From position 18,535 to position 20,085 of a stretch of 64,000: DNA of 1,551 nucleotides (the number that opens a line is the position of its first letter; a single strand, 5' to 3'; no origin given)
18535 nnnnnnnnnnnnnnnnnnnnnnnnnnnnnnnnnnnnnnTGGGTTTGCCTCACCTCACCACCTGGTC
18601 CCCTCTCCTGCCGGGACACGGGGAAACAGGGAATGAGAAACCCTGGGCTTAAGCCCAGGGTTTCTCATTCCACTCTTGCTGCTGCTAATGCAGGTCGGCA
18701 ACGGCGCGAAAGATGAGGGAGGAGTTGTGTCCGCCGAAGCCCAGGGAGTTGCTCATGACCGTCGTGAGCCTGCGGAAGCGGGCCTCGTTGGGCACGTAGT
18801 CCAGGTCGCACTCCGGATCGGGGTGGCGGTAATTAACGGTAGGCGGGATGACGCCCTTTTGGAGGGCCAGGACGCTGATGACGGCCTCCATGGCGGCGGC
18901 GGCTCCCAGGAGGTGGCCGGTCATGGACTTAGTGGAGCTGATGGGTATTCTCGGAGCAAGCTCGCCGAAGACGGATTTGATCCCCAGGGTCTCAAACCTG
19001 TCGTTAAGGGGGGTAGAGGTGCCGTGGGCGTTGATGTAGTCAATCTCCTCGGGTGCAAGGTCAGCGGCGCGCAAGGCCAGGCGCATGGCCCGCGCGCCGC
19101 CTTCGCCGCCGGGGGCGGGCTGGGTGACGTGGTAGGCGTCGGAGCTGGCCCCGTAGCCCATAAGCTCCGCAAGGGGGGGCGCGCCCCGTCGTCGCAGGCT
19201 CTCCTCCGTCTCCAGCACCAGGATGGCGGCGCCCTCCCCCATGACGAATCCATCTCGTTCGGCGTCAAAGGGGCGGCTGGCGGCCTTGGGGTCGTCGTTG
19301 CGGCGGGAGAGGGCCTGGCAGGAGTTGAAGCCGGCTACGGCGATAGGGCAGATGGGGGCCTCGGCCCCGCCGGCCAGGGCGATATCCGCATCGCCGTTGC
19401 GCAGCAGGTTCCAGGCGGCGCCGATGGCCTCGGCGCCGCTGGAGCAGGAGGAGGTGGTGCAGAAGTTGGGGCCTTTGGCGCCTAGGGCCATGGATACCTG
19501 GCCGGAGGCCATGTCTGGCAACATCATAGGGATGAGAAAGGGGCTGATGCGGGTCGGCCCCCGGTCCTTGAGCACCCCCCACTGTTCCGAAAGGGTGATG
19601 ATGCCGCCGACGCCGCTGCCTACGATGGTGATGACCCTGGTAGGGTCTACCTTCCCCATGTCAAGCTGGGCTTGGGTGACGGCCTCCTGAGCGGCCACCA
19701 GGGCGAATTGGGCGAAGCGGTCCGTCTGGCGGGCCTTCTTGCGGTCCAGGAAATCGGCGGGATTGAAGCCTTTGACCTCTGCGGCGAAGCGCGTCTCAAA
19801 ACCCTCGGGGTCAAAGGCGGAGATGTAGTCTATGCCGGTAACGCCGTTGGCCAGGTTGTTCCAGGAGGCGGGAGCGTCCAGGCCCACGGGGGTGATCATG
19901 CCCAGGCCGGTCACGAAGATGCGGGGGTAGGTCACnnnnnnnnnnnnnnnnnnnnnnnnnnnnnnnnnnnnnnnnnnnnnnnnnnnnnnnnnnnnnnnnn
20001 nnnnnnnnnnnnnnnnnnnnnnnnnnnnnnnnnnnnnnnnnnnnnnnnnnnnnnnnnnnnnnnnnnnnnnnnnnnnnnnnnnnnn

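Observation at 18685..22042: B12-type radical SAM enzyme with a 7 x 11-residue repeat tail, placed immediately upstream of fabF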

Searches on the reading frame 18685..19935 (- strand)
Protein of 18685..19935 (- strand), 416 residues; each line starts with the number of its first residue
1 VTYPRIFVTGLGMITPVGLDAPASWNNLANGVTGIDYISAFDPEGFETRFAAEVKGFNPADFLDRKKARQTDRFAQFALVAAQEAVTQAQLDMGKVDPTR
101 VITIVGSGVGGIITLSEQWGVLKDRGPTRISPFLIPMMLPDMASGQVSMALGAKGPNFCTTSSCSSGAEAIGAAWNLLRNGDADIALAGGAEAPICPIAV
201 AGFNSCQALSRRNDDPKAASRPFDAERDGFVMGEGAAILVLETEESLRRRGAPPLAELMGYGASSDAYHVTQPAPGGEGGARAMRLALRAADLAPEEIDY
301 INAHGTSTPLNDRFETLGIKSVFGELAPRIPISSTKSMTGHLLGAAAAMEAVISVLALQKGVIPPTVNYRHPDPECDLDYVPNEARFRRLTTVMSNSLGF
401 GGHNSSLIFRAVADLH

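Call 6: search_protein_families(library=pfam, proteins=[window:18685-19935:-], max_evalue=0.01)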
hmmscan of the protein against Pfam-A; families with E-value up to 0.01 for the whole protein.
window:18685-19935:- (416 aa): 3 families
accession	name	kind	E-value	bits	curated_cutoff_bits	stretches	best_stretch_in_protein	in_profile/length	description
PF00109.32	ketoacyl-synt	-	3e-53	181.5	20.8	1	5-245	3-250/252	Beta-ketoacyl synthase, N-terminal domain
PF02801.28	Ketoacyl-synt_C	-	4.6e-40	136.8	20.8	1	255-369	1-118/119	Beta-ketoacyl synthase, C-terminal domain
PF00108.29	Thiolase_N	-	2.4e-05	24.3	26.4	1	158-192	79-113/260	Thiolase, N-terminal domain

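Call 7: search_protein_families(library=ncbifam, proteins=[window:18685-19935:-], max_evalue=0.01)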
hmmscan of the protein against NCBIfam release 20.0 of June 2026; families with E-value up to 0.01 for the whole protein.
window:18685-19935:- (416 aa): 35 families (the best 25 are shown)
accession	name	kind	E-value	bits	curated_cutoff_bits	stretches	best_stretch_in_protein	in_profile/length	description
TIGR03150.1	fabF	equivalog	6.2e-179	594.9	493.75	1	5-410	2-407/407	beta-ketoacyl-ACP synthase II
NF005589.0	PRK07314.1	subfamily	1.7e-173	577.1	387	1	2-412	2-412/413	beta-ketoacyl-ACP synthase II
NF004970.0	PRK06333.1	subfamily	1.7e-147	491.7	525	1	3-411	3-421/424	beta-ketoacyl-ACP synthase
NF006274.0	PRK08439.1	equivalog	1.6e-140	468.5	621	1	5-411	3-405/406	beta-ketoacyl-ACP synthase II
NF006434.0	PRK08722.1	equivalog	1.5e-121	406.2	759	1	2-411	2-413/414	beta-ketoacyl-ACP synthase II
NF005076.0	PRK06501.1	equivalog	8.8e-100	334.5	629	2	145-410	156-421/425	beta-ketoacyl-ACP synthase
NF005916.1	PRK07910.1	equivalog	2.2e-97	326.7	560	1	2-409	10-415/418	KasA/KasB family beta-ketoacyl-ACP synthase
NF006587.0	PRK09116.1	equivalog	4.1e-94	315.6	470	1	5-411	3-406/408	beta-ketoacyl-ACP synthase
NF005935.0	PRK07967.1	equivalog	3.8e-89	299.3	630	1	5-412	3-404/406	beta-ketoacyl-ACP synthase I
NF006618.0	PRK09185.1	subfamily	5.8e-83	279.1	407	1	5-410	4-391/394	beta-ketoacyl-ACP synthase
NF005490.0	PRK07103.1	equivalog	3.7e-75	253.5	445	1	4-411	4-412/414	polyketide beta-ketoacyl:acyl carrier protein synthase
NF004618.0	PRK05952.1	equivalog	4.1e-72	243.2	455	1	6-409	4-380/384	beta-ketoacyl-ACP synthase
NF058662.1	cispenta_AmcF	equivalog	1.8e-67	228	325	2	145-410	110-368/369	cispentacin biosynthesis acyltransferase subunit AmcF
NF045894.1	PKS_plus_SDR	equivalog_domain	5.3e-41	140.3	1740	1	50-379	65-386/1515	type I polyketide synthase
NF040607.1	mycolic_Pks13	equivalog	1.5e-37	128.7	2100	1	52-410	165-524/1680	polyketide synthase Pks13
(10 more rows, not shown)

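Call 69: search_solved_structures(query=window:18685-19935:-, max_evalue=1e-60, show_alignments=1)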
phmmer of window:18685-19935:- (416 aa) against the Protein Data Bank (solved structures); distinct sequences matched with E-value up to 1e-60: 70 (the best 60 are shown).
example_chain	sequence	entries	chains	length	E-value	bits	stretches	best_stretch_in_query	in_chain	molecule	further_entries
4ls5_A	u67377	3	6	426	3e-154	517.2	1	1-411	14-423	3-oxoacyl-[acyl-carrier-protein] synthase 2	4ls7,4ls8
4ls6_A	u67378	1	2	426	1e-153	515.4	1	1-411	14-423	3-oxoacyl-[acyl-carrier-protein] synthase 2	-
2gqd_A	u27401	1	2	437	1.1e-139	469.2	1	4-410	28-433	3-oxoacyl-[acyl-carrier-protein] synthase 2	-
3o04_A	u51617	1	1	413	4.8e-138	463.8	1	4-414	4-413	beta-keto-acyl carrier protein synthase II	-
5sxo_A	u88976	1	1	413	1.3e-137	462.4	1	4-414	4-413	3-oxoacyl-[acyl-carrier-protein] synthase 2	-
1e5m_A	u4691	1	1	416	6.1e-134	450.3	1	4-410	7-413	BETA KETOACYL ACYL CARRIER PROTEIN SYNTHASE II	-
1j3n_A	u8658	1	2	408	3.9e-129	434.5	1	5-411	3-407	3-oxoacyl-(acyl-carrier protein) synthase II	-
8qm1_A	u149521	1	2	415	4.7e-124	417.8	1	3-414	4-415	3-oxoacyl-[acyl-carrier-protein] synthase 2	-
4b7v_A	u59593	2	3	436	5.6e-124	417.5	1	3-414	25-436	3-OXOACYL-[ACYL-CARRIER-PROTEIN] SYNTHASE 2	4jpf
6okg_A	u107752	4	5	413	7.6e-123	413.8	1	3-411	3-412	3-oxoacyl-[acyl-carrier-protein] synthase 2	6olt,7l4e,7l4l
8cn8_A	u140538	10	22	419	1.2e-122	413.1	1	3-414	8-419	3-oxoacyl-[acyl-carrier-protein] synthase 2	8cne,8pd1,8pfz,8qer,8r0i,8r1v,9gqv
2gfw_A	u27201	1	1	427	1.2e-122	413.1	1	4-411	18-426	3-oxoacyl-[acyl-carrier-protein] synthase 2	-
1b3n_A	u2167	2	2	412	1.4e-122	412.9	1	5-411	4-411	PROTEIN (KETOACYL ACYL CARRIER PROTEIN SYNTHASE 2) | BETA-KETOACYL ACP SYNTHASE II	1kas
4jb6_A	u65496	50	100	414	2.3e-122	412.2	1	3-414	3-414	3-oxoacyl-[acyl-carrier-protein] synthase 2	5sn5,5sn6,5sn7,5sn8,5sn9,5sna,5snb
4r8e_A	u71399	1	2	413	3.5e-122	411.6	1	3-412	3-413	3-oxoacyl-[acyl-carrier-protein] synthase 2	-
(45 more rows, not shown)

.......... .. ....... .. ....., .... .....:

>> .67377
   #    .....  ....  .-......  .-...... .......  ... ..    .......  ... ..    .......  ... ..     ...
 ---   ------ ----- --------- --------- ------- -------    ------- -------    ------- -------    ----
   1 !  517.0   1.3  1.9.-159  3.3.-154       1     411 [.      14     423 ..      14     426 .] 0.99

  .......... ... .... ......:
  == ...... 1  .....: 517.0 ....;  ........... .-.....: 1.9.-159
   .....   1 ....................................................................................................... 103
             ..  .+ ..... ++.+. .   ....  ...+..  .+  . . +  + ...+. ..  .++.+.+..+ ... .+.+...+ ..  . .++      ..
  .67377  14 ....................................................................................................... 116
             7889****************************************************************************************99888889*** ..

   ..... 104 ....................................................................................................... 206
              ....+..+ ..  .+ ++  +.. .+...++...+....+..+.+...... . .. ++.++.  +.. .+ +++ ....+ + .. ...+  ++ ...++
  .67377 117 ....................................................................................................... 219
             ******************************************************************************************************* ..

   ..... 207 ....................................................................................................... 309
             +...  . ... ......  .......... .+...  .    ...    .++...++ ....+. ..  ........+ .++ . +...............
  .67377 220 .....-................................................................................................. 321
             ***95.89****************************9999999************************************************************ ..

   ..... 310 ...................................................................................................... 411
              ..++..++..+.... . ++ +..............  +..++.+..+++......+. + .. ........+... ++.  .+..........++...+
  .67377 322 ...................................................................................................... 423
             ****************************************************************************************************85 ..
